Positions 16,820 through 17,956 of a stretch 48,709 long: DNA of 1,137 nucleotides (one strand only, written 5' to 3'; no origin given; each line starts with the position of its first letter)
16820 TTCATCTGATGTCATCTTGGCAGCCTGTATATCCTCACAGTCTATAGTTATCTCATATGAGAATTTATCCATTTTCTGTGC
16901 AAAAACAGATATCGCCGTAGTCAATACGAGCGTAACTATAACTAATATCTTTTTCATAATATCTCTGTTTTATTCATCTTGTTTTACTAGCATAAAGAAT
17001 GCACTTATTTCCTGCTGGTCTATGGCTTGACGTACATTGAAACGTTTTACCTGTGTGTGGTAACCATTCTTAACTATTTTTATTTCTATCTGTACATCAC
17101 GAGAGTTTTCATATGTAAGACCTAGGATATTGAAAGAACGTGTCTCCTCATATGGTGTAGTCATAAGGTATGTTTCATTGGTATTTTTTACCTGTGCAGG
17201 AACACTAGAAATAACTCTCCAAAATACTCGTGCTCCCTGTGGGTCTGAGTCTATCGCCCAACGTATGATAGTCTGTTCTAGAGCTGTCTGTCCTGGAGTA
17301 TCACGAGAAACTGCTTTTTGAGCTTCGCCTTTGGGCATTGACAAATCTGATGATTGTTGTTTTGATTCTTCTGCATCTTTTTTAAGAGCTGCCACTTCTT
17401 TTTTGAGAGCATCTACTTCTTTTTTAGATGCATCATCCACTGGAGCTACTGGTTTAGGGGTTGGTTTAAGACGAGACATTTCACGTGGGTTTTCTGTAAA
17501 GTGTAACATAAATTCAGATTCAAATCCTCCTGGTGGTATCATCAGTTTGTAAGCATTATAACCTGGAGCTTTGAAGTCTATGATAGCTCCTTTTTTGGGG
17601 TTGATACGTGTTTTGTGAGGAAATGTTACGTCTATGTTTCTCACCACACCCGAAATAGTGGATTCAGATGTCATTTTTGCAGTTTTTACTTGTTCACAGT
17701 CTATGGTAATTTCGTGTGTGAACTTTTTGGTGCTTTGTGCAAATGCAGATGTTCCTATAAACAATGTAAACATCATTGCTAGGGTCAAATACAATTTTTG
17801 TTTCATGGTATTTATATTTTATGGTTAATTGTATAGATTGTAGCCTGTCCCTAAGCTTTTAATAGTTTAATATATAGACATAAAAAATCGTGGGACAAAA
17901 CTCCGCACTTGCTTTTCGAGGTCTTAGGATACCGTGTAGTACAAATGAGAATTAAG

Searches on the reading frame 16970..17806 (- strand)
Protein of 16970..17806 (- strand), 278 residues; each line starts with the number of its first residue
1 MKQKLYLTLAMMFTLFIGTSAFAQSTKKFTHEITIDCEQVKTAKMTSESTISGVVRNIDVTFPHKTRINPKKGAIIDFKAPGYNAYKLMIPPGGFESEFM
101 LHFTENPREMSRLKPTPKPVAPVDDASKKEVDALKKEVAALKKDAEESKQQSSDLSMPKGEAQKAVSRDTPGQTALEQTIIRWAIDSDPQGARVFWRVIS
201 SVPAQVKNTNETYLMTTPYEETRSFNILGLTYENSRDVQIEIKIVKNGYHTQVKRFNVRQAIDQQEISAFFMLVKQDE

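Call 8: search_protein_families(library=pfam, proteins=[window:16970-17806:-], max_evalue=0.01)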
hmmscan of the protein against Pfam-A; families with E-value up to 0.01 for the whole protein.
window:16970-17806:- (278 aa): 0 families

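Call 17: find_homologous_proteins(query=window:16970-17806:-)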
Query window:16970-17806:- (278 aa): 1592 proteins with E <= 0.001 among 1888 candidates; the best 120 are listed.
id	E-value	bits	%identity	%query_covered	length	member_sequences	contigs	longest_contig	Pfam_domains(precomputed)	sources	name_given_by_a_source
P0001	1.1e-178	610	100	100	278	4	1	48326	-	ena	-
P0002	7.9e-153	525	87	100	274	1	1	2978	-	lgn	-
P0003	2.3e-134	465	77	100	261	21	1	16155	-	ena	-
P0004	8.2e-123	427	72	100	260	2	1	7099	-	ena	-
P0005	2.3e-121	422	73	100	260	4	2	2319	-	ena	-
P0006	2.4e-121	422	72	100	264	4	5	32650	-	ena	-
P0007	2.8e-121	422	72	100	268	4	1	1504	-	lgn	-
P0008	1.1e-120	420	73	100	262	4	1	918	-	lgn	-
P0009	8.1e-110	384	55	91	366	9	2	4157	-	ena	-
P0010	1.6e-107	377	56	91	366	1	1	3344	-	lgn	-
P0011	3.2e-107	376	51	90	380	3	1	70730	-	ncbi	-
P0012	8.1e-105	368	52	90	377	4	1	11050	-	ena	-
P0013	2.7e-104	366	50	91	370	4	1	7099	-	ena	-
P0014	4.3e-103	362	48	92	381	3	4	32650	-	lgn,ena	-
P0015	5.6e-103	362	62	100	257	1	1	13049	-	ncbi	-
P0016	8.0e-103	361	65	94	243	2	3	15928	-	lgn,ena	-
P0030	2.3e-66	242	81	49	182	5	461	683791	-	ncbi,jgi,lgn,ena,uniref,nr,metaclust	ncbi:hypothetical protein [Alistipes sp.]|uniref:hypothetical protein n=1 Tax=Alistipes sp. TaxID=18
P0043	8.5e-65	237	71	57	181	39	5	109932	-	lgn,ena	-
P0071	6.1e-63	231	47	99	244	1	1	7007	-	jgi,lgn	jgi:hypothetical protein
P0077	5.7e-61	224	70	55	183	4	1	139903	-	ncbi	-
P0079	9.6e-61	224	80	46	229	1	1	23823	PF08308.18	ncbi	-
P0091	1.3e-59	220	76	47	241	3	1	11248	-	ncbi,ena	-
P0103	5.0e-59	218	81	45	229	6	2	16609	PF08308.18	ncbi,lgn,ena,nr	ncbi:MAG: PEGA domain-containing protein [Alistipes sp.]|nr:PEGA domain-containing protein [Alistipe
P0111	2.5e-58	216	47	100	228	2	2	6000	PF08308.18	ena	-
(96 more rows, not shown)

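Call 22: find_encoding_contigs(protein=P0003, flank=3000, max_places=3)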
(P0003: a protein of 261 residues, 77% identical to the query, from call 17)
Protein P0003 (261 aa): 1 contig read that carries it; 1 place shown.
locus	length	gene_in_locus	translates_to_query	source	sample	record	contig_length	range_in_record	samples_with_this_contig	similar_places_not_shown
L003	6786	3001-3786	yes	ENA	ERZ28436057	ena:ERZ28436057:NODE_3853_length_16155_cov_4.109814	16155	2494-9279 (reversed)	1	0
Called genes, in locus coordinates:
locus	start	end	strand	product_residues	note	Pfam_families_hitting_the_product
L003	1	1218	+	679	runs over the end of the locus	PF26549:Tricorn_N (weak), PF07676:PD40 (faint), PF26550:Tricorn_2nd, PF25174:Beta-prop_THOC3 (weak), PF26549:Tricorn_N, PF02129:Peptidase_S15 (weak), PF00326:Peptidase_S9, PF00756:Esterase (weak), +3 more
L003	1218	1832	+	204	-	PF01812:5-FTHF_cyc-lig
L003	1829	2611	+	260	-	PF03009:GDPD, PF13653:GDPD_2 (weak)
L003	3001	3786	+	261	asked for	-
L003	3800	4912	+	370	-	-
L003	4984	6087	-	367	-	PF14607:GxDLY, PF14606:Lipase_GDSL_3, PF13472:Lipase_GDSL_2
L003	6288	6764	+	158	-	-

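Call 23: find_encoding_contigs(protein=P0006, flank=3000, max_places=3)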
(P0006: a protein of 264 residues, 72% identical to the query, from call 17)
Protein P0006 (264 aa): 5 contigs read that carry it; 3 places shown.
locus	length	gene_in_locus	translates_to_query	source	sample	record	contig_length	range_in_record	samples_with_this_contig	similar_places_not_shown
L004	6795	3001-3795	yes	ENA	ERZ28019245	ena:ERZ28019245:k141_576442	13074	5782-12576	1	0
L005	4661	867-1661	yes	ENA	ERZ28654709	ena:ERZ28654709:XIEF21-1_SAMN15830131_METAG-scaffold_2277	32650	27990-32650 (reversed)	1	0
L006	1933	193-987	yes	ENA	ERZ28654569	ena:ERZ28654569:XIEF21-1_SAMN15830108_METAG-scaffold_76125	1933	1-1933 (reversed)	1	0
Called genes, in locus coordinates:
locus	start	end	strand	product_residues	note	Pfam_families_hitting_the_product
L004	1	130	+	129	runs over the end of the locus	PF00411:Ribosomal_S11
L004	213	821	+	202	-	PF00163:Ribosomal_S4, PF01479:S4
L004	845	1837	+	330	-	PF01193:RNA_pol_L, PF01000:RNA_pol_A_bac, PF03118:RNA_pol_A_CTD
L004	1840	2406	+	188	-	PF01196:Ribosomal_L17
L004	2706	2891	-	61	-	-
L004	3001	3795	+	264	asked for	-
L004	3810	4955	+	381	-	-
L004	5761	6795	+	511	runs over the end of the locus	?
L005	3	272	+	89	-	?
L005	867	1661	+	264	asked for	-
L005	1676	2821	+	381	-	-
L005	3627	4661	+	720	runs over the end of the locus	PF00009:GTP_EFTU, PF10662:PduV-EutP (faint), PF22042:EF-G_D2, PF03144:GTP_EFTU_D2, PF14492:EFG_III, PF03764:EFG_IV, PF00679:EFG_C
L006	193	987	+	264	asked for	-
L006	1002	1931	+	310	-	?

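Call 24: find_encoding_contigs(protein=P0016, flank=3000, max_places=3)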
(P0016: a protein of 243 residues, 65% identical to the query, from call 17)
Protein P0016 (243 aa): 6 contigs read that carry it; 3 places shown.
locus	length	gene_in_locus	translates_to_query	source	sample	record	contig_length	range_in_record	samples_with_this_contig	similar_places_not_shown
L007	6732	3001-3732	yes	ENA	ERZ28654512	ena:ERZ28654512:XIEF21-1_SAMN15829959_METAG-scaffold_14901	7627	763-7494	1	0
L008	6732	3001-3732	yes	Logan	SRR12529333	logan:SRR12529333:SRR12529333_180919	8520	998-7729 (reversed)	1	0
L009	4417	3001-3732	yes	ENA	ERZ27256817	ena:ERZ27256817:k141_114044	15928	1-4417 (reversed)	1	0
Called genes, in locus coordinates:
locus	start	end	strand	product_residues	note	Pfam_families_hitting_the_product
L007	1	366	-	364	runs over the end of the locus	PF12849:PBP_like_2, PF01547:SBP_bac_1 (weak)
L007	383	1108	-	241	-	-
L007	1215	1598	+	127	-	-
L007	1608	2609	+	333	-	PF15731:MqsA_antitoxin (weak), PF12844:HTH_19 (weak), PF13274:SocA_Panacea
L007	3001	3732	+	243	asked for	-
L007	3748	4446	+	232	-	-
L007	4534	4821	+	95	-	-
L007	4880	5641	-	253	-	PF00106:adh_short, PF08659:KR, PF23441:SDR, PF13561:adh_short_C2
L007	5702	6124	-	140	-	PF00578:AhpC-TSA, PF08534:Redoxin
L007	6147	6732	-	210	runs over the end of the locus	PF00756:Esterase (faint), PF02230:Abhydrolase_2, PF12146:Hydrolase_4 (faint), PF01738:DLH, PF00326:Peptidase_S9 (weak)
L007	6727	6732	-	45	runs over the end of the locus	?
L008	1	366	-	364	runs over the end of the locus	PF12849:PBP_like_2, PF01547:SBP_bac_1 (weak)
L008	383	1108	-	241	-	-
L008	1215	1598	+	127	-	-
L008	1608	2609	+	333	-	PF15731:MqsA_antitoxin (weak), PF12844:HTH_19 (weak), PF13274:SocA_Panacea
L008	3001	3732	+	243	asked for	-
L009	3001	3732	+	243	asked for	-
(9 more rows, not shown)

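Call 25: find_encoding_contigs(protein=P0030, flank=3000, max_places=6)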
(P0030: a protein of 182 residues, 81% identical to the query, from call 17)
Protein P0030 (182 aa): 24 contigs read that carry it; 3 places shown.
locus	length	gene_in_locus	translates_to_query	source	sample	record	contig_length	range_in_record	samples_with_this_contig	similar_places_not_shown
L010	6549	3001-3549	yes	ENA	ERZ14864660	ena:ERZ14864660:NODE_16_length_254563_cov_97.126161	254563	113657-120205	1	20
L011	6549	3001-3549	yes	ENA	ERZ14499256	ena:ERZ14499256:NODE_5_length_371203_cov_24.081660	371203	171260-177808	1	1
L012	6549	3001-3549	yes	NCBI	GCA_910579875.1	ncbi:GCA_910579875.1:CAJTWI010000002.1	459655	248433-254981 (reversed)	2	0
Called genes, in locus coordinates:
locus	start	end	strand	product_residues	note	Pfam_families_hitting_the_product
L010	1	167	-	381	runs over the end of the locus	PF13177:DNA_pol3_delta2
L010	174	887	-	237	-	PF00160:Pro_isomerase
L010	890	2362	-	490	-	PF01943:Polysacc_synt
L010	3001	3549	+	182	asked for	-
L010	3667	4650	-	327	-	PF01544:CorA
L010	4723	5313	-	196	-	PF02621:VitK2_biosynth (faint)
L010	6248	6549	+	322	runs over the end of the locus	-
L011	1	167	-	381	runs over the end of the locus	PF13177:DNA_pol3_delta2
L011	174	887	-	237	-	PF00160:Pro_isomerase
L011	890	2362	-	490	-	PF01943:Polysacc_synt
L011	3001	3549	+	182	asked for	-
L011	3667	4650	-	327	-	PF01544:CorA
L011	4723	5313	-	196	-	PF02621:VitK2_biosynth (faint)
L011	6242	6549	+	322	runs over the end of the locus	-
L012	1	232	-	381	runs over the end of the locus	PF13177:DNA_pol3_delta2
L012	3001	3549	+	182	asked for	-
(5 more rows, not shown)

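Call 28: find_encoding_contigs(protein=P0103, flank=3000, max_places=3)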
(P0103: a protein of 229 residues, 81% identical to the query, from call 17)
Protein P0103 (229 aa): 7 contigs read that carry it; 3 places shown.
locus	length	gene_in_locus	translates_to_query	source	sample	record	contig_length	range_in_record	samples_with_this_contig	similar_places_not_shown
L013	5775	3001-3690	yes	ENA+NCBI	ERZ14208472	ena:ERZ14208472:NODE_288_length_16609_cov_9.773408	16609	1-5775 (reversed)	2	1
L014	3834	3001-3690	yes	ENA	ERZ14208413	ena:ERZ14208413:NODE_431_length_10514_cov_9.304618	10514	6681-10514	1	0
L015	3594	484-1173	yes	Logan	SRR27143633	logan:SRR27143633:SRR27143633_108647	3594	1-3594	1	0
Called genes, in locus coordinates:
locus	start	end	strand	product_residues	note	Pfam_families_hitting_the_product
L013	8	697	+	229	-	-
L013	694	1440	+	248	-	-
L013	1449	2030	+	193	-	PF01725:Ham1p_like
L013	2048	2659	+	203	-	PF01227:GTP_cyclohydroI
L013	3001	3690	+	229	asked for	PF08308:PEGA (faint)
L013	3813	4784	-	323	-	PF02311:AraC_binding (weak), PF22200:ExsA_N (faint), PF00165:HTH_AraC (weak), PF12833:HTH_18, PF00165:HTH_AraC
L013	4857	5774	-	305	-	?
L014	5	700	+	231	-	-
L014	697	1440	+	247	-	-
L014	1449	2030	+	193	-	PF01725:Ham1p_like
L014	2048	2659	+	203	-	PF01227:GTP_cyclohydroI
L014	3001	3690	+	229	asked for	PF08308:PEGA (faint)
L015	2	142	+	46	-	?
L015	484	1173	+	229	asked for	PF08308:PEGA (faint)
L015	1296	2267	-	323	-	PF02311:AraC_binding (weak), PF00165:HTH_AraC (weak), PF12833:HTH_18, PF00165:HTH_AraC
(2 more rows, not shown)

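Call 29: find_encoding_contigs(protein=P0077, flank=3000, max_places=3)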
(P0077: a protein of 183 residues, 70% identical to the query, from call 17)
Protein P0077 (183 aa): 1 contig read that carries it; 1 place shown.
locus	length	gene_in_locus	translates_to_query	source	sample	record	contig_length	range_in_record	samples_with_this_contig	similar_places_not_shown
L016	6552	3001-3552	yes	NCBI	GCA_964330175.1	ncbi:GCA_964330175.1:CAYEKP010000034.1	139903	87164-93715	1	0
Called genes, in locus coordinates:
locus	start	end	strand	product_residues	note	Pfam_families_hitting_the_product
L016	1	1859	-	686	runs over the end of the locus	PF16875:Glyco_hydro_36N (weak), PF01055:Glyco_hydro_31_2nd, PF02065:Melibiase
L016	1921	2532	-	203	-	PF01648:ACPS (weak)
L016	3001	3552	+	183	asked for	-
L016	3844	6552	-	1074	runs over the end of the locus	PF25596:CPSase_L_D1, PF02786:CPSase_L_D2, PF07478:Dala_Dala_lig_C, PF02787:CPSase_L_D3, PF25596:CPSase_L_D1, PF02222:ATP-grasp, PF02786:CPSase_L_D2, PF07478:Dala_Dala_lig_C, +6 more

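Call 30: find_encoding_contigs(protein=P0071, flank=3000, max_places=3)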
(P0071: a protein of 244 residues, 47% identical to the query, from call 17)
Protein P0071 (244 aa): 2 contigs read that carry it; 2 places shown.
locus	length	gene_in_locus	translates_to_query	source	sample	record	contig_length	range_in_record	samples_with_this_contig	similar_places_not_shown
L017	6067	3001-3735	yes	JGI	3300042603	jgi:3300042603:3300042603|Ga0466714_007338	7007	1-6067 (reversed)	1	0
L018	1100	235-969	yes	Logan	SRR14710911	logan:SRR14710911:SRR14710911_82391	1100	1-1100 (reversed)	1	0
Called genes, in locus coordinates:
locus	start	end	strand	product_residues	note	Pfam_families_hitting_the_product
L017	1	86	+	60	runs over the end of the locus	PF00471:Ribosomal_L33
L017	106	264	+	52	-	PF14128:DUF4295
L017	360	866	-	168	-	PF00924:MS_channel_2nd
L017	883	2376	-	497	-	PF02550:AcetylCoA_hydro, PF13336:AcetylCoA_hyd_C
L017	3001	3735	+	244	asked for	-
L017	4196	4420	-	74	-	-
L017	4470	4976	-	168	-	PF14059:DUF4251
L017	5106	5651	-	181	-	PF01327:Pep_deformylase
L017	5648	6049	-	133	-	-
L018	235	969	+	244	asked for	-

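Call 31: find_encoding_contigs(protein=P0043, flank=3000, max_places=3)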
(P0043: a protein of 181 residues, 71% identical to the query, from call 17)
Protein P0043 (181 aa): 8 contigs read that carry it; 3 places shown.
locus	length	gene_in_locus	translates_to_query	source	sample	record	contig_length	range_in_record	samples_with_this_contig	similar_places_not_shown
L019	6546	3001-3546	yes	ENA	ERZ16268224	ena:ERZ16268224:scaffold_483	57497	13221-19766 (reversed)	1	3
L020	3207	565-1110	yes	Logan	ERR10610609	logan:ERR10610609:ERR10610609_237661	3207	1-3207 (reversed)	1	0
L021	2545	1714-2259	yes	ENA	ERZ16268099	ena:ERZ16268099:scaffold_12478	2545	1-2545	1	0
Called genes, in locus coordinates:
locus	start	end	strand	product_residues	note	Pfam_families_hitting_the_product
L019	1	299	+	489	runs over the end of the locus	PF00248:Aldo_ket_red, PF13237:Fer4_10 (faint), PF13187:Fer4_9 (weak)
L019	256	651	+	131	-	PF08973:TM1506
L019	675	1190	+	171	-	-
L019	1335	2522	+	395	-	PF00155:Aminotran_1_2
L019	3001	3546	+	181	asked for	-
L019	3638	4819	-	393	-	PF22660:RS_preATP-grasp-like, PF02222:ATP-grasp, PF02786:CPSase_L_D2, PF07478:Dala_Dala_lig_C, PF21244:PurT_C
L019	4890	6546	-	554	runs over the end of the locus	PF06826:Asp-Al_Ex, PF02080:TrkA_C, PF06826:Asp-Al_Ex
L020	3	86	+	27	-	?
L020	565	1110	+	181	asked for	-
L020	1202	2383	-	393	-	PF22660:RS_preATP-grasp-like, PF02222:ATP-grasp, PF02786:CPSase_L_D2, PF07478:Dala_Dala_lig_C, PF21244:PurT_C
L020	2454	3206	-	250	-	?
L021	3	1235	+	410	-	?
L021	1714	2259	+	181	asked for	-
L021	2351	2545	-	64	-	?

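Call 67: list_cluster_members(proteins=[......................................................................, P0030, P0015, P0003, P0006, P0071])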
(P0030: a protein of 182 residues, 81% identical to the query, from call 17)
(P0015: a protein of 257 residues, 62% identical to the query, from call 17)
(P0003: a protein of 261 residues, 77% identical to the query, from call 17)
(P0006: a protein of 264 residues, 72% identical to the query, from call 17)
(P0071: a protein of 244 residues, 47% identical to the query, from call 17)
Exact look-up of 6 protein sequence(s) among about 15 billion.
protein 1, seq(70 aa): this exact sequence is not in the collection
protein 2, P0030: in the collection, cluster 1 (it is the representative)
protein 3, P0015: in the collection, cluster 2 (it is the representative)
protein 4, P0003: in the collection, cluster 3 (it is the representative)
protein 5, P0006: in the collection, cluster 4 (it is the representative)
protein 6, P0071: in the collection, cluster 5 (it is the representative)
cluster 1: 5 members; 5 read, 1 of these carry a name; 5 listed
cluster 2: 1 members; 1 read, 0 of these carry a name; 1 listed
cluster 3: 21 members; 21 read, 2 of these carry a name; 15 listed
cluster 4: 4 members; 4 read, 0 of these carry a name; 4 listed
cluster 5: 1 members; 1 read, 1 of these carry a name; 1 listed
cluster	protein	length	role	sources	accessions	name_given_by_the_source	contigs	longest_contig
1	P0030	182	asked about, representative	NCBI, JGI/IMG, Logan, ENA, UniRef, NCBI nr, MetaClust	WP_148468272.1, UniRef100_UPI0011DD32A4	hypothetical protein [Alistipes sp.] | hypothetical protein n=1 Tax=Alistipes sp. TaxID=1872444 RepID=UPI0011DD32A4 | \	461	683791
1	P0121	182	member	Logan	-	-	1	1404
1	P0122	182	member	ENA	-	-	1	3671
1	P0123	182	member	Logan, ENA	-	-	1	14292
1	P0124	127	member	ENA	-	-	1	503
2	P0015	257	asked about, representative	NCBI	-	-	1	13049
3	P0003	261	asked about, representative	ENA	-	-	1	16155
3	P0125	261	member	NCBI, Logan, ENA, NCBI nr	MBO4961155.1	MAG: hypothetical protein J6C80_02815 [Flavobacteriales bacterium] | hypothetical protein [Flavobacteriales bacterium]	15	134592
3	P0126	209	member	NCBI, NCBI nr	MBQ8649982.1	MAG: hypothetical protein IJ483_01945, partial [Flavobacteriales bacterium] | hypothetical protein [Flavobacteriales bacterium]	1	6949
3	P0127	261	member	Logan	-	-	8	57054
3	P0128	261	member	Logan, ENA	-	-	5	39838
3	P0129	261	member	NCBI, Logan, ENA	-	-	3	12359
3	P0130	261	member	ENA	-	-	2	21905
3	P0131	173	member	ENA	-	-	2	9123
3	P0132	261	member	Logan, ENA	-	-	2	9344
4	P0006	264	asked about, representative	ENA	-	-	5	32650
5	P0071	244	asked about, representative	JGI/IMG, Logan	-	hypothetical protein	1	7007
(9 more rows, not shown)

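Call 84: find_encoding_contigs(protein=P0111, flank=1500, max_places=2)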
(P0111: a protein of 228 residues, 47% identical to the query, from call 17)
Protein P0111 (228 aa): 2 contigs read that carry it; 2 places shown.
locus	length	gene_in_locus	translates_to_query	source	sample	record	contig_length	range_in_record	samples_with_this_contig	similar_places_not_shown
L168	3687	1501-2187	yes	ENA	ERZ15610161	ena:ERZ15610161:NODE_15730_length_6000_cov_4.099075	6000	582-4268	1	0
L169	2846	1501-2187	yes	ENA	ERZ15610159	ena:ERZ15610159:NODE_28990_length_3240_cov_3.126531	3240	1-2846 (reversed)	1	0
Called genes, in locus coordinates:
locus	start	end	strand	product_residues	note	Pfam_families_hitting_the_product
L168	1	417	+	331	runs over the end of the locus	?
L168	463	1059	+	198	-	PF16270:DUF4923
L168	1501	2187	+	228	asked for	PF08308:PEGA (weak)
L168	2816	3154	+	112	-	-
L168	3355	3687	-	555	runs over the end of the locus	PF13522:GATase_6, PF13537:GATase_7, PF12481:DUF3700, PF00733:Asn_synthase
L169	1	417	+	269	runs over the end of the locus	?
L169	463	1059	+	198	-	PF16270:DUF4923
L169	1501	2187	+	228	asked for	PF08308:PEGA (weak)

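Call 85: find_encoding_contigs(protein=P0091, flank=1500, max_places=2)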
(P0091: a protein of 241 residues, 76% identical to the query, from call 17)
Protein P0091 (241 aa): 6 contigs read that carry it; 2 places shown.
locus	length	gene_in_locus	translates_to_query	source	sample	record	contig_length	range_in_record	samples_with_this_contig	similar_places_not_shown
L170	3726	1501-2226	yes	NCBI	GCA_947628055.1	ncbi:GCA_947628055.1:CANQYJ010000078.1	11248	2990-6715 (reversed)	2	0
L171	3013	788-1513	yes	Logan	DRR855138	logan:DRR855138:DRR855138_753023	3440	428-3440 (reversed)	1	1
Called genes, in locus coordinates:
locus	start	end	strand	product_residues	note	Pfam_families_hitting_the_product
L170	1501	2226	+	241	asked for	-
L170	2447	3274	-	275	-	PF00535:Glycos_transf_2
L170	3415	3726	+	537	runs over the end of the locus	PF00595:PDZ, PF13180:PDZ_2, PF17820:PDZ_6, PF03572:Peptidase_S41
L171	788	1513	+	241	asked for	-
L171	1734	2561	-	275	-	PF00535:Glycos_transf_2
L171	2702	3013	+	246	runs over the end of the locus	?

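Call 86: find_encoding_contigs(protein=P0079, flank=1500, max_places=2)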
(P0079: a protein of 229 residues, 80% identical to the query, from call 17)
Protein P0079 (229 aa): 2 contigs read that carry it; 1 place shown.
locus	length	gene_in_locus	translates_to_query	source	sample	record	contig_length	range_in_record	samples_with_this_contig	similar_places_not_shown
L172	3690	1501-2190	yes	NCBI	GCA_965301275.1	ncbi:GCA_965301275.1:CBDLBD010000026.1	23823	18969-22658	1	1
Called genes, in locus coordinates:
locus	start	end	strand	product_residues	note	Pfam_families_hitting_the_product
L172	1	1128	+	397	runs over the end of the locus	PF00202:Aminotran_3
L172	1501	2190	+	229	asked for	PF08308:PEGA (faint)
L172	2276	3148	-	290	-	PF01261:AP_endonuc_2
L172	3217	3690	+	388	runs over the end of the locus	PF11276:DUF3078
